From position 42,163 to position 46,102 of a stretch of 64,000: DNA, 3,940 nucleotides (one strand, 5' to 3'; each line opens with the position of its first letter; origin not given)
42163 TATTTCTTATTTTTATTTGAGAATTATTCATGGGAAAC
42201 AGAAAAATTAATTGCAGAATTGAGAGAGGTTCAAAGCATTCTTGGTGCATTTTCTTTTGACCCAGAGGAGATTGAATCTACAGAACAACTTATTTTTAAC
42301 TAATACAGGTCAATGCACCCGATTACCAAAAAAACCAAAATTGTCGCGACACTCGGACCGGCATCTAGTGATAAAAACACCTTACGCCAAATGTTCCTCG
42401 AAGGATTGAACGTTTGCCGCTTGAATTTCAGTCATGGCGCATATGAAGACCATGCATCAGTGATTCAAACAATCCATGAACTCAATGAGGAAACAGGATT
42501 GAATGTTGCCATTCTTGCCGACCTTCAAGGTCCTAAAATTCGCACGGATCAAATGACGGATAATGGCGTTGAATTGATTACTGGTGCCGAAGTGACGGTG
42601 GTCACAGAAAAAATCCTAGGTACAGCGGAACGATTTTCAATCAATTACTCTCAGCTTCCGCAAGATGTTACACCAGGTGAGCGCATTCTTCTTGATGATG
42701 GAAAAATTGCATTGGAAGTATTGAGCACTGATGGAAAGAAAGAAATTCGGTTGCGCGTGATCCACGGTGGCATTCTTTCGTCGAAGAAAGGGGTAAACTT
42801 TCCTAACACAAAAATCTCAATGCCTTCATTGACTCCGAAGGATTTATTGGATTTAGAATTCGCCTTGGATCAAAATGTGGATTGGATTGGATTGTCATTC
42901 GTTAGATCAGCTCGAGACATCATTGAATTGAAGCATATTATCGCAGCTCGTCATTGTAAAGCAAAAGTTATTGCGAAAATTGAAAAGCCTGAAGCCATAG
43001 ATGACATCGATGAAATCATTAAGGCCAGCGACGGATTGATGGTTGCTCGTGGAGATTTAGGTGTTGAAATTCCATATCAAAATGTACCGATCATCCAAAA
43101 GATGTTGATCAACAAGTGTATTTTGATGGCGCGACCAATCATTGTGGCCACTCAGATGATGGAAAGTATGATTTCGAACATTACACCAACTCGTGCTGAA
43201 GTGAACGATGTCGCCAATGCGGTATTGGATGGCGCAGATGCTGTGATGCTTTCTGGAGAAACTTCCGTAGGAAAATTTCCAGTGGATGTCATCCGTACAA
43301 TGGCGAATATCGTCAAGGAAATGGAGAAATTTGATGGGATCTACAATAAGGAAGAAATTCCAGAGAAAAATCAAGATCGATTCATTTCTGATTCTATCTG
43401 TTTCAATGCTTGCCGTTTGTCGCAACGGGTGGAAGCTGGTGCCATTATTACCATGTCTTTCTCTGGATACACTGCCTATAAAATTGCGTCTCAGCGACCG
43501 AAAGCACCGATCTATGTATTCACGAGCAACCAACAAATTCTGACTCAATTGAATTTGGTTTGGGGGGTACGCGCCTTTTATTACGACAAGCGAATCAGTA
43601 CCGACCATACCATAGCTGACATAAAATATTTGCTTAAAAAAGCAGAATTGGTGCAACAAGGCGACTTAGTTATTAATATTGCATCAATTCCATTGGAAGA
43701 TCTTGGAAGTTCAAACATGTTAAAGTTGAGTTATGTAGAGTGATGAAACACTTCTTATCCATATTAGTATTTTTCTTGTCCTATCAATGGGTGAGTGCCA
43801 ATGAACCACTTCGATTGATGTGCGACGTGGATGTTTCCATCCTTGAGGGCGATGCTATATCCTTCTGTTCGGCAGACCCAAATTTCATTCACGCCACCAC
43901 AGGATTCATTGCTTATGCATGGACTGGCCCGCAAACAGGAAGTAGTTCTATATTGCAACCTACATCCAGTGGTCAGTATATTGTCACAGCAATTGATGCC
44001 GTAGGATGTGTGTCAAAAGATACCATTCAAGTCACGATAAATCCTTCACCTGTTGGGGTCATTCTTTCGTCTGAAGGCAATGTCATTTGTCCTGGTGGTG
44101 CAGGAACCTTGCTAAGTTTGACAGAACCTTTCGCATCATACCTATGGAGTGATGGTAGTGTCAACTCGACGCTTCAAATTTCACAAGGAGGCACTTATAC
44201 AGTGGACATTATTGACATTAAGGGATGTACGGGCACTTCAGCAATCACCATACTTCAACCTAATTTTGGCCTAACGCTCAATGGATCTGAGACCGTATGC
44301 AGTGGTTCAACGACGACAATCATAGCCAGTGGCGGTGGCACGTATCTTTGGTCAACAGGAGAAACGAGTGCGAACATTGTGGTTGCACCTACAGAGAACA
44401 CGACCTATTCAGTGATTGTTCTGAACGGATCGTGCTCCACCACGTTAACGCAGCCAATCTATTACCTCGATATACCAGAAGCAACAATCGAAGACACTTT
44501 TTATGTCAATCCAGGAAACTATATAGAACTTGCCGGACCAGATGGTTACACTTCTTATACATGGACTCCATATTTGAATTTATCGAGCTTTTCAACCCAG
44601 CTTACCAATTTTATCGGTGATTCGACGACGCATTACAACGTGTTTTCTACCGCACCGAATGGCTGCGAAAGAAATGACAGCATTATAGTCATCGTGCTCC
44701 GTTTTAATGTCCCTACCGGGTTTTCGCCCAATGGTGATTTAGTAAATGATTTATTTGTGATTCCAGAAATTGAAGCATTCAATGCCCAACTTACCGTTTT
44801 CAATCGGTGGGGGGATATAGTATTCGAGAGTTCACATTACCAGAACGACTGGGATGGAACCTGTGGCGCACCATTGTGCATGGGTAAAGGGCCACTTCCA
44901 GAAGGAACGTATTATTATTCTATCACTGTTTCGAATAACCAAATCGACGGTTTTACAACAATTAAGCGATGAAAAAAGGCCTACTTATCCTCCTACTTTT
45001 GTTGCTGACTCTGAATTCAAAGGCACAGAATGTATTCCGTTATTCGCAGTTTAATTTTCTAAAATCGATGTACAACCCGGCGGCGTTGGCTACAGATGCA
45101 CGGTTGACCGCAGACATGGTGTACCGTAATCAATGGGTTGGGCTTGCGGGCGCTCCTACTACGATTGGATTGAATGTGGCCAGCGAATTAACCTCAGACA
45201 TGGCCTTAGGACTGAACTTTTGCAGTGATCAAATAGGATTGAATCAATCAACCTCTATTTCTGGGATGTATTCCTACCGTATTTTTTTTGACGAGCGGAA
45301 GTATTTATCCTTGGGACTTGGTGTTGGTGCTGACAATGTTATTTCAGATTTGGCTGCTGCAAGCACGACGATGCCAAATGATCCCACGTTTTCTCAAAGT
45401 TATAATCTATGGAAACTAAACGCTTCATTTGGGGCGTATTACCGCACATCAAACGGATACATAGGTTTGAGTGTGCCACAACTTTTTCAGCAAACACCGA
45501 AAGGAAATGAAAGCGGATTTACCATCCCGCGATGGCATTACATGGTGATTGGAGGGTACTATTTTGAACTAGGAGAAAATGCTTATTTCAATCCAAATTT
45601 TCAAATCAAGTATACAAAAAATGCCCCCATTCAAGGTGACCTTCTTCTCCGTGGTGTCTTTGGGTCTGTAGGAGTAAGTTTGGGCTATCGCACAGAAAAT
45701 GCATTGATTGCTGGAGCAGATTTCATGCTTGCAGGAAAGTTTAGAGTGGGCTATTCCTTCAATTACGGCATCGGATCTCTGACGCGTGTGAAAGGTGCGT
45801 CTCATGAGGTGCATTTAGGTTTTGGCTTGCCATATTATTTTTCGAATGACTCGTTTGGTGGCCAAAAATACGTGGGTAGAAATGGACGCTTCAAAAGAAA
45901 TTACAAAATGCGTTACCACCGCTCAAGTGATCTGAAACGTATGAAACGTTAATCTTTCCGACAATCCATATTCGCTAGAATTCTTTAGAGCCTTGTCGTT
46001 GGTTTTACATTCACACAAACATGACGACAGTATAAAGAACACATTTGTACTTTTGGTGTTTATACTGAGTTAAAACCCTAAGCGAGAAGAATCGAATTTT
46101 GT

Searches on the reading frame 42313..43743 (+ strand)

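Call 52: search_protein_families(library=pfam, proteins=[window:42313-43743:+], max_evalue=0.00001)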
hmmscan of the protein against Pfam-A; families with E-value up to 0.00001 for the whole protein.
window:42313-43743:+ (476 aa): 2 families
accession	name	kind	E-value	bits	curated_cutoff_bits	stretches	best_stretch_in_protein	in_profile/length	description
PF00224.27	PK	-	6.9e-122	407.1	30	1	6-326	2-327/328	Pyruvate kinase, barrel domain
PF02887.21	PK_C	-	6.1e-29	100.9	28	1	360-471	1-112/114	Pyruvate kinase, alpha/beta domain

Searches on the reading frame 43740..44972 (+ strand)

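Call 53: search_protein_families(library=pfam, proteins=[window:43740-44972:+], max_evalue=0.00001)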
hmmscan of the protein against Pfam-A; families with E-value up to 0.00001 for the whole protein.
window:43740-44972:+ (410 aa): 1 family
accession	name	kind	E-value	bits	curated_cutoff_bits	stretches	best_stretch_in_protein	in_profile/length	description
PF13585.12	CHU_C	-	1.1e-21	77.2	27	1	323-401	2-76/86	CHU_C Type IX secretion signal domain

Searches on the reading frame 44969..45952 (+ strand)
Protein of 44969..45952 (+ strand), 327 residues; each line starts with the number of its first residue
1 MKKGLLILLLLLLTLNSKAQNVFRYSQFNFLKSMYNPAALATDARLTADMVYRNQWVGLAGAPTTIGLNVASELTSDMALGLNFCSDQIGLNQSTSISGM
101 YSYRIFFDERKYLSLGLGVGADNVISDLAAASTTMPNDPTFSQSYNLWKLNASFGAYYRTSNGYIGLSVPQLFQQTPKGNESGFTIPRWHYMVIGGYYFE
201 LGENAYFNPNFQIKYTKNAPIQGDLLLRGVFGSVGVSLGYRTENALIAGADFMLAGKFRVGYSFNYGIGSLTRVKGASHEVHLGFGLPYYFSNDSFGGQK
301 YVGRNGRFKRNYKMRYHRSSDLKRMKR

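Call 53: search_protein_families(library=pfam, proteins=[window:44969-45952:+], max_evalue=0.00001)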
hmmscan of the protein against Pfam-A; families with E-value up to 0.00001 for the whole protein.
window:44969-45952:+ (327 aa): 1 family
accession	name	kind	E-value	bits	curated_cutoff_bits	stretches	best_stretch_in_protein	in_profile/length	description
PF11751.14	PorP_SprF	-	1.1e-48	166.6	22.3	1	18-285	2-273/273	Type IX secretion system membrane protein PorP/SprF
